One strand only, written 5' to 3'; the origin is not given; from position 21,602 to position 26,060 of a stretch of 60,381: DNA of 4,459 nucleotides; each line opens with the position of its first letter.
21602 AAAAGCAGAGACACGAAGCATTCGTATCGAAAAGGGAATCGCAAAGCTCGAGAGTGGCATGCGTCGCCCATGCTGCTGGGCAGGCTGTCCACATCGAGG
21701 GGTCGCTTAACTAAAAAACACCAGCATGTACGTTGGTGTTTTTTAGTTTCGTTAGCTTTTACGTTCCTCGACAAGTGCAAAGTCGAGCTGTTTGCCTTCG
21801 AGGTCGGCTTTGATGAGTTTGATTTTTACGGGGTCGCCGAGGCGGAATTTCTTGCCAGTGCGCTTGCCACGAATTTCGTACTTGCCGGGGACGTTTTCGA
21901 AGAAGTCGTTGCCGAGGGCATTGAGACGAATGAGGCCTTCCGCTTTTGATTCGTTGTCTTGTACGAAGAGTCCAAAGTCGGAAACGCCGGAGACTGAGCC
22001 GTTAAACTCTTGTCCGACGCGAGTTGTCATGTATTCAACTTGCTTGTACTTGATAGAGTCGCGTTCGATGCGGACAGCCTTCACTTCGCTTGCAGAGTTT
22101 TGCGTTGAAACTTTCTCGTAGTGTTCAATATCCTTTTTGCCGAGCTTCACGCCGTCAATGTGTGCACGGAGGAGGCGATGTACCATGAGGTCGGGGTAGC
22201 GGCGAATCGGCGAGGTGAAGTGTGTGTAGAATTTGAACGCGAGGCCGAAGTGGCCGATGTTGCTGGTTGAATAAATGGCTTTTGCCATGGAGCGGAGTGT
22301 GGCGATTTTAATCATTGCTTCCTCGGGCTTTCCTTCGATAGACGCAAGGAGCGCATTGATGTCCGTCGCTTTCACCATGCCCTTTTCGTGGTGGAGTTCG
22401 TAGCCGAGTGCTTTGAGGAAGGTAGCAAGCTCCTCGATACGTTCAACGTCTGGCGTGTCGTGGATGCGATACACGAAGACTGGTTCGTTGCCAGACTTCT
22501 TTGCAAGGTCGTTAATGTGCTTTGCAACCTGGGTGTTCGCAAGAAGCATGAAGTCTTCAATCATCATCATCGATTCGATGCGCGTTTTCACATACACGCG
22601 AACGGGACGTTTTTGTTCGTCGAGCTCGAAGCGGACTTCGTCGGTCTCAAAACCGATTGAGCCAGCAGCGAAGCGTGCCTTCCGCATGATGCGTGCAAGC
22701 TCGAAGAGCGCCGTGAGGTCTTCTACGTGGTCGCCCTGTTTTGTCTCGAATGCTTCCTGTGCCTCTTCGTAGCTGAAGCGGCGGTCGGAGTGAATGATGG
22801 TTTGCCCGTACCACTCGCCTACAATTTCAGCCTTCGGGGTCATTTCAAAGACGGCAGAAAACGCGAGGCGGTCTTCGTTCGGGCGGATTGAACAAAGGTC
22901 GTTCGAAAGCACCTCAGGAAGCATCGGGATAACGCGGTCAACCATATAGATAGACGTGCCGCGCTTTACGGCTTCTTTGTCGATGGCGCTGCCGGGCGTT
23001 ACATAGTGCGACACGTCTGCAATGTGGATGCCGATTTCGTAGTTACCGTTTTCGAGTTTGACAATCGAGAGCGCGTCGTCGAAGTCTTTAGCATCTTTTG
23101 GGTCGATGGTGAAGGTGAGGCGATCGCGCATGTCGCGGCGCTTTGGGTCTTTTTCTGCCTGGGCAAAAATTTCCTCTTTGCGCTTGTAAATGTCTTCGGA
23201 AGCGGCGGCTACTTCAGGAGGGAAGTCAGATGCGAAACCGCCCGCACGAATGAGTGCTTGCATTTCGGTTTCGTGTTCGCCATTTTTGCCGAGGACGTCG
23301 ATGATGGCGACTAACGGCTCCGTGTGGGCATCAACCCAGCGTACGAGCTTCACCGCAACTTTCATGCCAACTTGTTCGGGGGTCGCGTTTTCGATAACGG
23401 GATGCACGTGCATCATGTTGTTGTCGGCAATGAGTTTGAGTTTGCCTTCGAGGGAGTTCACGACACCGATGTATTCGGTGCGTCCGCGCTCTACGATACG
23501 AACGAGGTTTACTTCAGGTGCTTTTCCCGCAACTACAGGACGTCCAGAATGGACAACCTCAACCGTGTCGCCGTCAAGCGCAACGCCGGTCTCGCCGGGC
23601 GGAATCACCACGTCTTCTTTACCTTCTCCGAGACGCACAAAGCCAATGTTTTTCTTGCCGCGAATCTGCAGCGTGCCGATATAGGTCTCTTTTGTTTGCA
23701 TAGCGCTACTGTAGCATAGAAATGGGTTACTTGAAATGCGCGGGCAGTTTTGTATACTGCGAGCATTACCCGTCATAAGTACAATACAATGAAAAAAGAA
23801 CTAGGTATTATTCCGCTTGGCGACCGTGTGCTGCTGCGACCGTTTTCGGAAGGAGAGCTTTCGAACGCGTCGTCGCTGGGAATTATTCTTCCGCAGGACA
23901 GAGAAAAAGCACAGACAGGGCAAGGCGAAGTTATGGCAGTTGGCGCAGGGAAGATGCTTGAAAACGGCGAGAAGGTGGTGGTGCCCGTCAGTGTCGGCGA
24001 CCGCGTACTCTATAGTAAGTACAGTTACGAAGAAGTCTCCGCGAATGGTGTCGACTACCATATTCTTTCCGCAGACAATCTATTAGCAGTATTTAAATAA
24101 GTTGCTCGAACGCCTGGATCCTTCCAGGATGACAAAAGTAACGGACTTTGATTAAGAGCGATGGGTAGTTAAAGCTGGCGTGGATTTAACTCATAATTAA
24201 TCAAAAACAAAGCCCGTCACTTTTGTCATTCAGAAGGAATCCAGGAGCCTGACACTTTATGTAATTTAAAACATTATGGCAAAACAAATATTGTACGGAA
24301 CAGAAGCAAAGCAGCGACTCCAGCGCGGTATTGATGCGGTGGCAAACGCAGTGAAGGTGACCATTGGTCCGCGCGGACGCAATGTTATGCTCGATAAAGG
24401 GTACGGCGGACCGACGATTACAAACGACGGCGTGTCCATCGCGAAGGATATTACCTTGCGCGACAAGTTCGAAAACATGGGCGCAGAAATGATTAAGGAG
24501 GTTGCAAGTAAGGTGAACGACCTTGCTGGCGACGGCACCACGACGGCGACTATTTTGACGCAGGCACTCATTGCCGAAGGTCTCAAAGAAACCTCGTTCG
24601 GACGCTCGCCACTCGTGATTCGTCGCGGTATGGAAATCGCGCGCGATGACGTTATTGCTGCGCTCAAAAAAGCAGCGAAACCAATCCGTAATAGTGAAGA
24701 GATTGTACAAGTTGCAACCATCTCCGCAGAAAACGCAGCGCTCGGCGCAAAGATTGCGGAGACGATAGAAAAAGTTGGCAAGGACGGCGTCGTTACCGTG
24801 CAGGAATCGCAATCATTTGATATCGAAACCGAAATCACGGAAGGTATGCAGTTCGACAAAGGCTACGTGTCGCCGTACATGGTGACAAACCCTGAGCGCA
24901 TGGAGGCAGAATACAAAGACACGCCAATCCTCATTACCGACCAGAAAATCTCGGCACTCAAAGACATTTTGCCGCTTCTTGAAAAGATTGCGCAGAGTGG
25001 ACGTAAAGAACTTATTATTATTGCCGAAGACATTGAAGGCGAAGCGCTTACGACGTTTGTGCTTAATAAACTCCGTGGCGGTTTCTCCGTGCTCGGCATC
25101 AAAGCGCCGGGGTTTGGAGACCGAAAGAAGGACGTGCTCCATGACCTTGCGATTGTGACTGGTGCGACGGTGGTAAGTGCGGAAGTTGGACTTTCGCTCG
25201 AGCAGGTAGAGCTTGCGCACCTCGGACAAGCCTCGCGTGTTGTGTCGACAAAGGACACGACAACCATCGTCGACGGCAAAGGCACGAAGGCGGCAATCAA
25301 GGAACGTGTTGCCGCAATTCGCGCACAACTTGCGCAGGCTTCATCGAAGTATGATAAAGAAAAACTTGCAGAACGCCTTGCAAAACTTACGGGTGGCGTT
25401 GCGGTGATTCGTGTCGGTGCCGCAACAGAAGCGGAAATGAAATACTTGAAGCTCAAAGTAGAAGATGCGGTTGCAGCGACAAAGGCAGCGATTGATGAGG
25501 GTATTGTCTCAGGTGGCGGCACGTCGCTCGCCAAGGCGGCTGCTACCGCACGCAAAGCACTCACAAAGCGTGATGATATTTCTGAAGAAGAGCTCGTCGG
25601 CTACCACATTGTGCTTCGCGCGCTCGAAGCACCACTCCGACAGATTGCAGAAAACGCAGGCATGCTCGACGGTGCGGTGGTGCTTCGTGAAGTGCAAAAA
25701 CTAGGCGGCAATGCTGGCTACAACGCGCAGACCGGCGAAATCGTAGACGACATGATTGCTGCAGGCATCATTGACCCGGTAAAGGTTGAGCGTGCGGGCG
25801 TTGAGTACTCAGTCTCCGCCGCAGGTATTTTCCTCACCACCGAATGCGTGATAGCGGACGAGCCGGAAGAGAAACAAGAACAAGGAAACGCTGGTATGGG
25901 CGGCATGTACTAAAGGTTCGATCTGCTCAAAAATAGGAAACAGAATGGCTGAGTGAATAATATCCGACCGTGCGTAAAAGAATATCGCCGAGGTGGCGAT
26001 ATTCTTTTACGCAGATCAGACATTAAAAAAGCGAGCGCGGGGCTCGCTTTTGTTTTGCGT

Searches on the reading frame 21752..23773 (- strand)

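Call 12: search_protein_families(library=pfam, proteins=[window:21752-23773:-], max_evalue=0.001)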
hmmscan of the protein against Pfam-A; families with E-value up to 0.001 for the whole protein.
window:21752-23773:- (673 aa): 5 families
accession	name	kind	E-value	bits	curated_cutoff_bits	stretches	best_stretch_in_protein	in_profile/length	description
PF00773.25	RNB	-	7e-110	367.7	29.3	1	212-539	1-324/326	RNB domain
PF17876.7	CSD2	-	3.4e-10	40.3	26.2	1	133-185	23-74/74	Cold shock domain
PF00575.29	S1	-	2.4e-07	31.5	22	1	585-665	3-71/74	S1 RNA binding domain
PF08206.17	OB_RNB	-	1.1e-06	28.7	24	1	44-93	11-58/58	Ribonuclease B OB domain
PF17849.7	OB_Dis3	-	4.9e-05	23.8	22.8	1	133-175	31-73/77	Dis3-like cold-shock domain 2 (CSD2)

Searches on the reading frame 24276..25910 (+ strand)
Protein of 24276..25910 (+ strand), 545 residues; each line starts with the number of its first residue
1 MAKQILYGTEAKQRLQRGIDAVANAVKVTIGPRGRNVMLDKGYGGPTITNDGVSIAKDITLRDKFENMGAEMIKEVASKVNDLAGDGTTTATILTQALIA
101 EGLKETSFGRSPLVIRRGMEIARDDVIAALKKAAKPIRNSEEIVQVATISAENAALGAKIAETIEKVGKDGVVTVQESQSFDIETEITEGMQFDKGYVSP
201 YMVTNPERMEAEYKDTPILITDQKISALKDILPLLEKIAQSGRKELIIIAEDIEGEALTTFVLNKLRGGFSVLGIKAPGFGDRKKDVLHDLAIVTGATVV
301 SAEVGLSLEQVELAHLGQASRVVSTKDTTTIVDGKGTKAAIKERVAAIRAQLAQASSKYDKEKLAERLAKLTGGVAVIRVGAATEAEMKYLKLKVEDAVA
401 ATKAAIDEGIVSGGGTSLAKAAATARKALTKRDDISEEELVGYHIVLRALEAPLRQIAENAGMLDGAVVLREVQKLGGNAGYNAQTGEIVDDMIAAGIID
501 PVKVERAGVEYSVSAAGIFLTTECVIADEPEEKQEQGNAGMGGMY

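Call 12: search_protein_families(library=pfam, proteins=[window:24276-25910:+], max_evalue=0.001)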
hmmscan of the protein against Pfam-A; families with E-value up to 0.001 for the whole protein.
window:24276-25910:+ (545 aa): 1 family
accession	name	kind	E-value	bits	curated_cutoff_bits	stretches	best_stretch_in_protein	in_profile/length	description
PF00118.29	Cpn60_TCP1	-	1.2e-66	225.8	34.3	1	22-529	1-489/490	TCP-1/cpn60 chaperonin family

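Call 36: list_cluster_members(proteins=[window:24276-25910:+, window:47956-50424:+, window:19316-20500:+, window:43764-46757:+, window:36802-37260:+])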
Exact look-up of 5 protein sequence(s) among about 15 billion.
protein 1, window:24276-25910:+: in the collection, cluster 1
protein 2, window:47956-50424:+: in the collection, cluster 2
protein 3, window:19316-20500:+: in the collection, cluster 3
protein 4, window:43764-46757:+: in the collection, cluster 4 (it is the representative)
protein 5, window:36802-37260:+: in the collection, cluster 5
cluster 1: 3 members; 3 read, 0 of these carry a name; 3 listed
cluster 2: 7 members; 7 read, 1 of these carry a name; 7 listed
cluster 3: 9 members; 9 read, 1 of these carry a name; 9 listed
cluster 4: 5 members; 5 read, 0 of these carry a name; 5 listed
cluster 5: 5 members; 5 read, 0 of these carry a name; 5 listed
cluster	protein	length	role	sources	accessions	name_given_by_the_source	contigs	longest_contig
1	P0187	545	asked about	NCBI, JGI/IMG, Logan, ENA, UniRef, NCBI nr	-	-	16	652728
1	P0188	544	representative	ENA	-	-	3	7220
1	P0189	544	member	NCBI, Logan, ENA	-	-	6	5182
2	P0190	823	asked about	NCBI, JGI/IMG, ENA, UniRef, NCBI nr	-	-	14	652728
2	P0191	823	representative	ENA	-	-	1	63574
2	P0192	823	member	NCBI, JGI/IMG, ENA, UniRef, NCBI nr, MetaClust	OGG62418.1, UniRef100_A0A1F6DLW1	DNA gyrase subunit A [Candidatus Kaiserbacteria bacterium RIFCSPHIGHO2_02_FULL_49_34] | DNA gyrase subunit A n=1 Tax=Candidatus Kaiserbacteria bacterium ... | MAG: DNA gyrase subunit A [Candidatus Kaiserbacteria bacterium RIFCSPHIGHO2_02_FULL_49_34]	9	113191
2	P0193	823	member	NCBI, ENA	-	-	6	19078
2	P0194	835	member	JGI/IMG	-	-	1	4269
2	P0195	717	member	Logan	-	-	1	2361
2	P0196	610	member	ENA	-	-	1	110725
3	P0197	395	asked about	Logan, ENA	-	-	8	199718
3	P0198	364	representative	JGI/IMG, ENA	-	-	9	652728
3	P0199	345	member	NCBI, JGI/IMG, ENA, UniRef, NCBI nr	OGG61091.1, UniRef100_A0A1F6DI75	ribonucleotide-diphosphate reductase subunit beta [Candidatus Kaiserbacteria bacterium ... | Ribonucleoside-diphosphate reductase subunit beta n=1 Tax=Candidatus Kaiserbacteria ... | MAG: ribonucleotide-diphosphate reductase subunit beta [Candidatus Kaiserbacteria ...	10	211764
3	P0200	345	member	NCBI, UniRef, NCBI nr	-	-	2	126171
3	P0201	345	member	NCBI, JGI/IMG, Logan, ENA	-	-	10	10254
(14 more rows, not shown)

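Call 86: find_encoding_contigs(protein=P0192, flank=10000, max_places=3)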
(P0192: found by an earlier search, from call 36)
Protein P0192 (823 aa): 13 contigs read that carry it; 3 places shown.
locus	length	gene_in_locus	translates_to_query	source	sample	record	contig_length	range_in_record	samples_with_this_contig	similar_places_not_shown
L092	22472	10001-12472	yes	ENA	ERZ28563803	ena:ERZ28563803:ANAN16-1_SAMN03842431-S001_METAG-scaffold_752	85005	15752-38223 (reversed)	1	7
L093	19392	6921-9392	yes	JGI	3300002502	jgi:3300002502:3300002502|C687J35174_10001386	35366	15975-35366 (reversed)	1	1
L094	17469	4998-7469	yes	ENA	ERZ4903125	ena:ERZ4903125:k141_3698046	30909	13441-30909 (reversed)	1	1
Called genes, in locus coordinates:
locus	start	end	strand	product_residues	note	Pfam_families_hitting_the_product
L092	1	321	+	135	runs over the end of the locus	PF16320:Ribosomal_L12_N, PF00542:Ribosomal_L12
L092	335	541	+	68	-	-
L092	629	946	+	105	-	-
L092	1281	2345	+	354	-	PF01594:AI-2E_transport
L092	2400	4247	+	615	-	PF13964:Beta-prop_Calicin (weak), PF24996:NANM (faint), PF25210:Kelch_FKB95 (faint), PF01344:Kelch_1 (faint), PF24981:Beta-prop_ATRN-LZTR1, PF13415:Beta-prop_FBX42, PF24681:Kelch_KLHDC2_KLHL20_DRC7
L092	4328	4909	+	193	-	PF01351:RNase_HII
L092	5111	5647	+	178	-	PF04079:SMC_ScpB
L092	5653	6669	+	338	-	PF00768:Peptidase_S11, PF13354:Beta-lactamase2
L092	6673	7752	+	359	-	PF00953:Glycos_transf_4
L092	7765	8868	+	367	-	PF01098:FTSW_RODA_SPOVE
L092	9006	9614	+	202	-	PF13483:Lactamase_B_3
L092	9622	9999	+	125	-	-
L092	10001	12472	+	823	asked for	PF00521:DNA_topoisoIV, PF03989:DNA_gyraseA_C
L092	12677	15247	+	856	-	-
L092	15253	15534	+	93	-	-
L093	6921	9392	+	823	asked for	PF00521:DNA_topoisoIV, PF03989:DNA_gyraseA_C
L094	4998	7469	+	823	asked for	PF00521:DNA_topoisoIV, PF03989:DNA_gyraseA_C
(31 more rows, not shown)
